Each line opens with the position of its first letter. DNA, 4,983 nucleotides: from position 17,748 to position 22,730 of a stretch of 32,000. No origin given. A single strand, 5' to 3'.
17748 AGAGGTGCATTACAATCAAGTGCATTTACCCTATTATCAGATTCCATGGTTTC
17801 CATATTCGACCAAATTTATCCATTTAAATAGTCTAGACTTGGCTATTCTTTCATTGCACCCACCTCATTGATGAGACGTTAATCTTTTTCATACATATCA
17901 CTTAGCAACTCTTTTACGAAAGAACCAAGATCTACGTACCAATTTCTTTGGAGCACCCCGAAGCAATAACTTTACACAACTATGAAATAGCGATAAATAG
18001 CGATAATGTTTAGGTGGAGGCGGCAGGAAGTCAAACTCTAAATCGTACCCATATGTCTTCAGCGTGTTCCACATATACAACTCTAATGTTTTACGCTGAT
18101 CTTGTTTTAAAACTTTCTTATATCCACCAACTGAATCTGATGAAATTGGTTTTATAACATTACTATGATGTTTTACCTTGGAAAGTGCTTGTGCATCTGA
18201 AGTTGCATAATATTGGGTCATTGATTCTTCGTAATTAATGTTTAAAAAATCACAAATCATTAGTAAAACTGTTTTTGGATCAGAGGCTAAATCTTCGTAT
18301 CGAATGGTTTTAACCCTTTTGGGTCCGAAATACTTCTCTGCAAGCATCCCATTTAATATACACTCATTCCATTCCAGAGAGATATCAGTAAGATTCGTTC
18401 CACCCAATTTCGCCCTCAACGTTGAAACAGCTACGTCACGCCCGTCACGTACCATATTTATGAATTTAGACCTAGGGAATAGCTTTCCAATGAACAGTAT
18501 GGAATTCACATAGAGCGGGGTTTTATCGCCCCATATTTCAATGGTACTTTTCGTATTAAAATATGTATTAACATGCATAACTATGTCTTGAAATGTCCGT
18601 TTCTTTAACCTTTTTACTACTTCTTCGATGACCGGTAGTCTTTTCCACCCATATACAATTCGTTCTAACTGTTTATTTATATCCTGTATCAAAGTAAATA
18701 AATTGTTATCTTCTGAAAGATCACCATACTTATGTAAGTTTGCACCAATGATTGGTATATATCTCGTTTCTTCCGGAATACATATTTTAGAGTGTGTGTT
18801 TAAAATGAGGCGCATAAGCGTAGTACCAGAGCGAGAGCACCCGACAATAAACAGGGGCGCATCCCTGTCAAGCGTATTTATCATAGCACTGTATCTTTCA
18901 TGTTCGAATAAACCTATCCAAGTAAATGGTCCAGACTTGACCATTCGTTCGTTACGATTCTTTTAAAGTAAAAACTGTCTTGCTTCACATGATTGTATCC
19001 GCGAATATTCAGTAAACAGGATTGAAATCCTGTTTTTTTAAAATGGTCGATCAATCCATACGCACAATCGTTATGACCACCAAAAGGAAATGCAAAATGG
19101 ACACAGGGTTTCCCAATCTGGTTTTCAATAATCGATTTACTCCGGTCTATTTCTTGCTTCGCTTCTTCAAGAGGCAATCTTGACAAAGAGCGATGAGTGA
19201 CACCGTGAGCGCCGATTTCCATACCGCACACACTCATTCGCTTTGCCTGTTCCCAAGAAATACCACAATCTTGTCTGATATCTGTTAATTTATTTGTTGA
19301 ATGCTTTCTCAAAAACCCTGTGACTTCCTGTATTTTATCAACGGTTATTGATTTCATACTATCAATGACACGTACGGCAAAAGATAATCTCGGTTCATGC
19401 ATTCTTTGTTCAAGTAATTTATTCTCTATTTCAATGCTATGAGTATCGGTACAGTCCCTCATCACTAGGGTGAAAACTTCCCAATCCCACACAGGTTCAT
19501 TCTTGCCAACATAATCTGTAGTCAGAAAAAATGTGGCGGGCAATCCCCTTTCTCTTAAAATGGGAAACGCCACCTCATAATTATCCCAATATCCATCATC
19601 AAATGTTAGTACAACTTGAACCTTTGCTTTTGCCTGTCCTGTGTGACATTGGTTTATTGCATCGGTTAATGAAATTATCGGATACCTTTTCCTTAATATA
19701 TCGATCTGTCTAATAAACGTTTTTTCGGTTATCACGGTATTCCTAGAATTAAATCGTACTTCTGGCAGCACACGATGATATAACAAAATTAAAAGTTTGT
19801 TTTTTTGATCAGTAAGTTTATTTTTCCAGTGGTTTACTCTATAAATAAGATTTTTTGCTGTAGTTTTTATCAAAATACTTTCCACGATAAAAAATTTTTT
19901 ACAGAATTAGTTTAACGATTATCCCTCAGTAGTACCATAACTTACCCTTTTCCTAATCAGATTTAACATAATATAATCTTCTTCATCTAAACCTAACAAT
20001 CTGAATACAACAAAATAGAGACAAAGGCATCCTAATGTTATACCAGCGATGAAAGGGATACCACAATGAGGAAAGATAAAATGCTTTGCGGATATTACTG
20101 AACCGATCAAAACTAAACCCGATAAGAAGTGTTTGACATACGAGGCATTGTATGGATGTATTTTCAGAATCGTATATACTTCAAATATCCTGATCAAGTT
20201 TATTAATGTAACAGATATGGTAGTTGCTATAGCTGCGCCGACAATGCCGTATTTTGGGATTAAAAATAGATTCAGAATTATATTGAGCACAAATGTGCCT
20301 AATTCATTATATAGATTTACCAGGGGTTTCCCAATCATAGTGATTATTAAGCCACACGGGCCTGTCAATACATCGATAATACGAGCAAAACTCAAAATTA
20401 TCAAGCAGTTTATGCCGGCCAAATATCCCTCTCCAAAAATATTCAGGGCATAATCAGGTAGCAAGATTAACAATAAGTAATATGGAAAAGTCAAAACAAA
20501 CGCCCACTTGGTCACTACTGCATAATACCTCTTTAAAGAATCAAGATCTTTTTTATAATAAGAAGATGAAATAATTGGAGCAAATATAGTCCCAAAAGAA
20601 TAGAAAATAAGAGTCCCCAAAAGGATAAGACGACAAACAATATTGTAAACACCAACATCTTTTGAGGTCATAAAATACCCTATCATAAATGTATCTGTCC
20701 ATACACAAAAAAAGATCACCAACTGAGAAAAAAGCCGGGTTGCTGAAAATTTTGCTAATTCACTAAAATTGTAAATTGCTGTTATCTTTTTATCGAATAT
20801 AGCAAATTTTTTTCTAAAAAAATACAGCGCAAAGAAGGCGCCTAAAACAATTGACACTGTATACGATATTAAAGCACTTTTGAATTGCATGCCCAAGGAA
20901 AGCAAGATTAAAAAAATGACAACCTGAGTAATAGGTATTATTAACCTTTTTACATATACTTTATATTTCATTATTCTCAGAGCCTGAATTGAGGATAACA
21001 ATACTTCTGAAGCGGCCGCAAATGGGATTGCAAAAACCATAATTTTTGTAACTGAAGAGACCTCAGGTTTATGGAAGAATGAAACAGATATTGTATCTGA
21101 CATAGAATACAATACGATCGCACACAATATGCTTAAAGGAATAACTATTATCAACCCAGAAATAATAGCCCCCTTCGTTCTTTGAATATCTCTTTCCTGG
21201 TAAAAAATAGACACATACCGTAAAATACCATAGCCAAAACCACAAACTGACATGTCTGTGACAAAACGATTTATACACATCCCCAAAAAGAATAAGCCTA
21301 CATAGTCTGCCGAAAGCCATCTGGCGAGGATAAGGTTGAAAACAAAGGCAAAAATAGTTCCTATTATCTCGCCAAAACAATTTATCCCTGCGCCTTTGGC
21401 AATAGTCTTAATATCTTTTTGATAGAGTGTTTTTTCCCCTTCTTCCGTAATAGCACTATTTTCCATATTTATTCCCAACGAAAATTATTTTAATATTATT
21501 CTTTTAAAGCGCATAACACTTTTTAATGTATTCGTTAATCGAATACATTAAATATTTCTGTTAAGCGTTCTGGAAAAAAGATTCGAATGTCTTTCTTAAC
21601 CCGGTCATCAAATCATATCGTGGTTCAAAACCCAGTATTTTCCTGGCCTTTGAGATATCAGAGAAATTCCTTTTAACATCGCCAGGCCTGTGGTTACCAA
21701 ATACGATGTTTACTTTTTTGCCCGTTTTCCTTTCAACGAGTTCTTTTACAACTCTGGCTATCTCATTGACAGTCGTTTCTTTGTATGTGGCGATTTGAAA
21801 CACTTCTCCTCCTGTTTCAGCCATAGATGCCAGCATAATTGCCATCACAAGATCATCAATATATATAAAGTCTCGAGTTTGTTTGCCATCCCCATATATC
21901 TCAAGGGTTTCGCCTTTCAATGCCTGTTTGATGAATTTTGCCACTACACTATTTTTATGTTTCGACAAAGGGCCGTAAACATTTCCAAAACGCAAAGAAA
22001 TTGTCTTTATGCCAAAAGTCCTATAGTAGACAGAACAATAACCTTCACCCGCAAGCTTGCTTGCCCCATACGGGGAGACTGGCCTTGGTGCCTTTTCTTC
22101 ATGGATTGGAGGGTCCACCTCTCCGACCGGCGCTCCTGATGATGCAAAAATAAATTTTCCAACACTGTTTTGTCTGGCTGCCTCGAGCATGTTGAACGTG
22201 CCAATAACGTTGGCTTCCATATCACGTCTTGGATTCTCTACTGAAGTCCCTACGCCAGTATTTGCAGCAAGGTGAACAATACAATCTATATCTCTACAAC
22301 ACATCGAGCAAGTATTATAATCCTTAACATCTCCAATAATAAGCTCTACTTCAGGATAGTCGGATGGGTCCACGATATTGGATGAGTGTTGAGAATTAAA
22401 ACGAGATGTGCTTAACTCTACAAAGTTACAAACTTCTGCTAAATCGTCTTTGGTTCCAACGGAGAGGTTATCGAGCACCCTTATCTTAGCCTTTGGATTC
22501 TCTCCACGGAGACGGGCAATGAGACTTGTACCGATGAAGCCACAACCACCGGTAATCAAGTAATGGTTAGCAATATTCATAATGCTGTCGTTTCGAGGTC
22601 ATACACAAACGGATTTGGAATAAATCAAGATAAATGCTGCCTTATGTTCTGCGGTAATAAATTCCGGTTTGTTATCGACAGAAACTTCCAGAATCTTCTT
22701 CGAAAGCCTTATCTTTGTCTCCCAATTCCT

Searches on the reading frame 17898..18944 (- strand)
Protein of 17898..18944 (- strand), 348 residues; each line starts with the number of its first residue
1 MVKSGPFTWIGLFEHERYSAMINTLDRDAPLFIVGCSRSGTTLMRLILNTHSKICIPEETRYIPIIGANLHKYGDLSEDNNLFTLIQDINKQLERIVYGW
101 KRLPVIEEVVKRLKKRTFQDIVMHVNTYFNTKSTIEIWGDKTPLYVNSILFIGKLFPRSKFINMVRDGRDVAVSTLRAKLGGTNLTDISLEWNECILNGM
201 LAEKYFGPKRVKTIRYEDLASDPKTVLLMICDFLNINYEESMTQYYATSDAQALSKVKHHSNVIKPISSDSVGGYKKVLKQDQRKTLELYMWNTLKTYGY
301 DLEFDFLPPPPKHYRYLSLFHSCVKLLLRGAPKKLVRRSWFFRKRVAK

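Call 4: search_protein_families(library=ncbifam, proteins=[window:17898-18944:-])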
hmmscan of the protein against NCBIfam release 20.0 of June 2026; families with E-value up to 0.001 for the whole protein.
window:17898-18944:- (348 aa): 1 family
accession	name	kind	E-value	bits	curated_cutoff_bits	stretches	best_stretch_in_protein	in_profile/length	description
NF052394.1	NodProtNoeE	equivalog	0.00036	19.3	500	0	32-60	12-40/387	nodulation protein NoeE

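Call 5: search_protein_families(library=pfam, proteins=[window:17898-18944:-])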
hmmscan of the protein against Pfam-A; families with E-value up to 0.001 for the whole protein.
window:17898-18944:- (348 aa): 2 families
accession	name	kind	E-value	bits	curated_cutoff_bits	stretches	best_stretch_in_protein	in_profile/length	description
PF13469.12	Sulfotransfer_3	-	8.2e-34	118.2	27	1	30-240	1-216/216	Sulfotransferase family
PF00685.33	Sulfotransfer_1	-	2e-14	54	22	1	30-295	3-251/255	Sulfotransferase domain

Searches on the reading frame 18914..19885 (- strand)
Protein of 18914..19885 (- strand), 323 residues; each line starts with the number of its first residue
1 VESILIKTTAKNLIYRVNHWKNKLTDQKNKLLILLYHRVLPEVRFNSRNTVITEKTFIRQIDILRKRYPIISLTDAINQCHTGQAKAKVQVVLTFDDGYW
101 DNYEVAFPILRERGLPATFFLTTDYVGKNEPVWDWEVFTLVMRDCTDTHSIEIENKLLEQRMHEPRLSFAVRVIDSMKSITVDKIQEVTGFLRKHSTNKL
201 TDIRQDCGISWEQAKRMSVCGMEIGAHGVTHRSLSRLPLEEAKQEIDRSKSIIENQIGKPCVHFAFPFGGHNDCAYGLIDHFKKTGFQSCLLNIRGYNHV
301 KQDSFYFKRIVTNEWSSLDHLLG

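Call 4: search_protein_families(library=ncbifam, proteins=[window:18914-19885:-])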
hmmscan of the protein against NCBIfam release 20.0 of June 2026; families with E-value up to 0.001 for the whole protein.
window:18914-19885:- (323 aa): 12 families
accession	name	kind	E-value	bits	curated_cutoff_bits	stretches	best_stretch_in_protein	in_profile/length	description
TIGR03938.2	deacetyl_PgaB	equivalog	1.7e-17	63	321.9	1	29-127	1-102/621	poly-beta-1,6-N-acetyl-D-glucosamine N-deacetylase PgaB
TIGR02764.1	spore_ybaN_pdaB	equivalog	4.7e-12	46.1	237.4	1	212-293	49-127/191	polysaccharide deacetylase family sporulation protein PdaB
TIGR03933.1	PIA_icaB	equivalog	1.3e-10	41.2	248.35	1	48-130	31-113/245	intercellular adhesin biosynthesis polysaccharide N-deacetylase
TIGR02884.1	spore_pdaA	equivalog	3.3e-10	40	298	1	76-129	25-78/224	delta-lactam-biosynthetic de-N-acetylase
NF045820.1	PgAcgDacpgdA_Strep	equivalog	1.2e-07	30.9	800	1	214-273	313-372/463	peptidoglycan-N-acetylglucosamine deacetylase PgdA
TIGR04243.1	nodulat_NodB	equivalog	1.8e-07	30.9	240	1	214-272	47-106/197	chitooligosaccharide deacetylase NodB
NF011177.0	PRK14582.1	equivalog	4.6e-07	28.5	923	1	27-119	45-137/671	poly-beta-1,6-N-acetyl-D-glucosamine N-deacetylase PgaB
TIGR02873.1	spore_ylxY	hypoth_equivalog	1.2e-06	28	391.5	1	214-275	130-191/268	probable sporulation protein, polysaccharide deacetylase family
NF011176.0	PRK14581.1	equivalog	1.4e-05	23.5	1091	1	26-117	44-135/673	poly-beta-1,6-N-acetyl-D-glucosamine N-deacetylase PgaB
NF050820.1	PolSacchBiosHfsH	equivalog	3.6e-05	23.6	400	0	212-273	84-145/249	oligosaccharide deacetylase HfsH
NF045821.1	PgAcgDacpgdA1_Bac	equivalog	7.3e-05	21.8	400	0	213-270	132-189/282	peptidoglycan-N-acetylglucosamine deacetylase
TIGR03006.1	pepcterm_polyde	equivalog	0.00044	19.5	276.2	1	215-264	67-116/272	XrtA system polysaccharide deacetylase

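Call 5: search_protein_families(library=pfam, proteins=[window:18914-19885:-])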
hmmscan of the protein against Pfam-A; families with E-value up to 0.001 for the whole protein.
window:18914-19885:- (323 aa): 1 family
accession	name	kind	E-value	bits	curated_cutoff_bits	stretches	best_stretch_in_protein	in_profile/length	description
PF01522.26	Polysacc_deac_1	-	1.9e-25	89.6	23.1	1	87-275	5-112/124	Polysaccharide deacetylase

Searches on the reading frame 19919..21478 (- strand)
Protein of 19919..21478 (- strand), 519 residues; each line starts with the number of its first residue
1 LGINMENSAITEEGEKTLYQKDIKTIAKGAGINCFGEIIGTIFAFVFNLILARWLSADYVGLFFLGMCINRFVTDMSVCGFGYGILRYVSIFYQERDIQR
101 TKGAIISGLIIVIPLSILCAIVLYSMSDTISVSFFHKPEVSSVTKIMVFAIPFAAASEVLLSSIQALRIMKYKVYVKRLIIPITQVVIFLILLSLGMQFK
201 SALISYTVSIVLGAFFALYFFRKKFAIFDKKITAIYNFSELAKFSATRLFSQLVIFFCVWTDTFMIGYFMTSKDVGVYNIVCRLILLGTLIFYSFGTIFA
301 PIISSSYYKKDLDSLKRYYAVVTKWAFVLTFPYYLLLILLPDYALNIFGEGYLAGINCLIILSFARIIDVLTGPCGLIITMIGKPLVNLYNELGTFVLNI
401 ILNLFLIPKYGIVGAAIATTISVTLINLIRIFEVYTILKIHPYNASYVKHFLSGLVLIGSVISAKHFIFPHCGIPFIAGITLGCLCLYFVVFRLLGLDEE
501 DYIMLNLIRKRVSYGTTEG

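Call 4: search_protein_families(library=ncbifam, proteins=[window:19919-21478:-])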
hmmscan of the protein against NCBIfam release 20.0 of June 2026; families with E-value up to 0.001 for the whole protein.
window:19919-21478:- (519 aa): 4 families
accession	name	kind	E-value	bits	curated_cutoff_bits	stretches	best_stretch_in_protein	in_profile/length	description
TIGR02900.1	spore_V_B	equivalog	2.6e-16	59.4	372.3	1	29-489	4-486/488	stage V sporulation protein B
NF047674.1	TeichurnBiosyTuaB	equivalog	1.9e-12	47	580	1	24-486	6-461/469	teichuronic acid biosynthesis protein TuaB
TIGR00797.1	matE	subfamily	2.2e-12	46.6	147.4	2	36-348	5-322/396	MATE family efflux transporter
NF041503.1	WZX_like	subfamily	0.00014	21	300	1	177-418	164-410/429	O-unit flippase-like protein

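Call 5: search_protein_families(library=pfam, proteins=[window:19919-21478:-])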
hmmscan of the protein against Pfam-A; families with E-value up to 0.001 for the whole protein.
window:19919-21478:- (519 aa): 3 families
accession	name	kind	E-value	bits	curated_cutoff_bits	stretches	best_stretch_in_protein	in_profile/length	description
PF01943.22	Polysacc_synt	-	5.1e-20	72.5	28.2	1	27-305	2-272/274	Polysaccharide biosynthesis protein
PF13440.11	Polysacc_synt_3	-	6.8e-14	52.2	23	1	50-348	1-284/293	Polysaccharide biosynthesis protein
PF01554.23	MatE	-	7.7e-11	42.4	24.9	1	250-404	4-160/161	MatE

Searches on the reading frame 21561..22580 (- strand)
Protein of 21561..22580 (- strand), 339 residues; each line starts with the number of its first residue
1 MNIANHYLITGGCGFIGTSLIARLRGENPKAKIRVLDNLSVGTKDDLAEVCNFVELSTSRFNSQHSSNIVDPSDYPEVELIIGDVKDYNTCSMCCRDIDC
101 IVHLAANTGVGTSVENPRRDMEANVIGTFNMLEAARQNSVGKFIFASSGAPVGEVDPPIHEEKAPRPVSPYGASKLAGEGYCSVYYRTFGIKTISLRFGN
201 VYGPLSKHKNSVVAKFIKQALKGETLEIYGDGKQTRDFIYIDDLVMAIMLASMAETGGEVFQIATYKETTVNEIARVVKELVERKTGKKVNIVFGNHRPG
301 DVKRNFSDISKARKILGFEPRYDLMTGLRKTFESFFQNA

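Call 4: search_protein_families(library=ncbifam, proteins=[window:21561-22580:-])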
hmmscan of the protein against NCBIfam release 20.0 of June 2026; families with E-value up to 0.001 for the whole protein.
window:21561-22580:- (339 aa): 30 families (the best 25 are shown)
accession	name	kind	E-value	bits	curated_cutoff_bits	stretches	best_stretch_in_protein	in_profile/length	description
TIGR01181.1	dTDP_gluc_dehyt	equivalog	5.3e-57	193.3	365.1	2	65-338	39-314/321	dTDP-glucose 4,6-dehydratase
NF011728.1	PRK15181.1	equivalog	1e-46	159.6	760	1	5-335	16-337/348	Vi polysaccharide biosynthesis UDP-N-acetylglucosaminuronic acid C-4 epimerase TviC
TIGR01179.1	galE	equivalog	5.1e-42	143.9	262.3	1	8-328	3-318/332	UDP-glucose 4-epimerase GalE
TIGR04180.1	EDH_00030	hypoth_equivalog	1.1e-41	142.8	475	1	60-323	30-297/297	NAD-dependent 4,6-dehydratase LegB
NF007490.0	PRK10084.1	subfamily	1.8e-35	122.6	649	2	160-338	156-337/361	dTDP-glucose 4,6-dehydratase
NF007582.0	PRK10217.1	equivalog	1.6e-34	119.6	698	1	6-338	3-334/355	dTDP-glucose 4,6-dehydratase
TIGR02197.1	heptose_epim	equivalog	1e-32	113.6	274.6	1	8-329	2-307/316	ADP-glyceromanno-heptose 6-epimerase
NF047922.1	GDPFucSynFcl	equivalog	3.8e-22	79.1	500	1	98-338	54-304/308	GDP-L-fucose synthase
TIGR03589.1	PseB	equivalog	2.6e-20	72.6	407.75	1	67-285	52-247/324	UDP-N-acetylglucosamine 4,6-dehydratase (inverting)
NF007956.0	PRK10675.1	subfamily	1.9e-19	70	394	1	8-318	4-312/338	UDP-glucose 4-epimerase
NF008360.0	PRK11150.1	equivalog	4.8e-17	62.1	452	1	8-298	3-268/310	ADP-glyceromanno-heptose 6-epimerase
NF041293.1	G6PDh_Azf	equivalog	7.4e-16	58.3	400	1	70-201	40-182/252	NAD-dependent glucose-6-phosphate dehydrogenase Azf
NF042422.1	oxyalk_red_OleD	equivalog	8.2e-16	58.3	580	1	78-256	43-224/329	2-alkyl-3-oxoalkanoate reductase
TIGR03466.1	HpnA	hypoth_equivalog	1.4e-15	57.1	367.65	1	77-176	44-146/327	hopanoid-associated sugar epimerase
NF041015.1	UDPsulfquin_syn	equivalog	1.5e-15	57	575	1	211-325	237-353/384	UDP-sulfoquinovose synthase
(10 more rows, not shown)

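Call 5: search_protein_families(library=pfam, proteins=[window:21561-22580:-])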
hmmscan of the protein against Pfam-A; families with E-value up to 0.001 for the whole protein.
window:21561-22580:- (339 aa): 7 families
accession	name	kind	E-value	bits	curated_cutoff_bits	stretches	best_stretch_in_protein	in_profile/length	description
PF01370.27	Epimerase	-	4.9e-54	183.7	20.9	1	8-264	2-240/240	NAD dependent epimerase/dehydratase family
PF16363.11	GDP_Man_Dehyd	-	3.4e-52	178.4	27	1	8-331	1-332/332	GDP-mannose 4,6 dehydratase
PF02719.21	Polysacc_synt_2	-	2.4e-28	99.6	20.2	1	8-301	2-267/293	Polysaccharide biosynthesis protein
PF01073.25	3Beta_HSD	-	1e-27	97.4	22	1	8-254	1-231/280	3-beta hydroxysteroid dehydrogenase/isomerase family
PF04321.23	RmlD_sub_bind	-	2.1e-14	53.8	27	1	82-304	34-252/287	RmlD substrate binding domain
PF07993.18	NAD_binding_4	-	1.2e-10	41.4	20.1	1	9-244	1-254/258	Male sterility protein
PF13460.12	NAD_binding_10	-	0.00033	21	27.2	1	74-161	37-111/184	NAD(P)H-binding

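Call 60: search_solved_structures(query=window:21561-22580:-, max_evalue=1e-25)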
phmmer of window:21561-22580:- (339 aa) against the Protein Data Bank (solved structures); distinct sequences matched with E-value up to 1e-25: 40.
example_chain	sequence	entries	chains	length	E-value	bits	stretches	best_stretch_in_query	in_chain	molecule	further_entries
4zrm_A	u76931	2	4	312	3.7e-51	177.6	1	99-335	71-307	UDP-glucose 4-epimerase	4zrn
10ke_A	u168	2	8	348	3.9e-47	164.4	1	6-332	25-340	Capsular polysaccharide biosynthesis protein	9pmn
1sb8_A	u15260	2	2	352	2e-44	155.5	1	7-329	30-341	wbpP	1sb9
3ru7_A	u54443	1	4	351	7.8e-44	153.5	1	7-332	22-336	WbgU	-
3ru9_A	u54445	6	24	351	7.8e-44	153.5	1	7-332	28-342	WbgU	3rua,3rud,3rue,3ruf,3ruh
3lu1_A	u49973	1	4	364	9e-44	153.3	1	7-332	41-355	WbgU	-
3ruc_A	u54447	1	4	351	1.1e-43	153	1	7-332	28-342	WbgU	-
7ys8_A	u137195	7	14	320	9.3e-43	150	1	8-335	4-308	UDP-glucose 4-epimerase | UDP-glucose 4-epimerase along with EC 5.1.3.2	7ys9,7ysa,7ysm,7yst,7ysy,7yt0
6kv9_A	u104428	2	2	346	8.6e-42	146.8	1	80-331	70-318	MoeE5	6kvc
6dnt_A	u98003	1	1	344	1e-41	146.6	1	76-335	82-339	NAD-dependent epimerase/dehydratase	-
2p5u_A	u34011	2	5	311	2.4e-40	142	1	101-335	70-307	UDP-glucose 4-epimerase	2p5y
6zl6_A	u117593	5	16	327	3.6e-40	141.5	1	91-333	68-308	Epimerase domain-containing protein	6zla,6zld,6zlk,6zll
6zlj_A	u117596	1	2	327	1.3e-39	139.6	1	91-333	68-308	Epimerase domain-containing protein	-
8rdg_A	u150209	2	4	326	1.4e-39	139.6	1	78-335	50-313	SDR family NAD(P)-dependent oxidoreductase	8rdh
6wjb_A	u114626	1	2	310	1.5e-39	139.4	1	77-334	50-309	NAD-dependent epimerase/dehydratase family protein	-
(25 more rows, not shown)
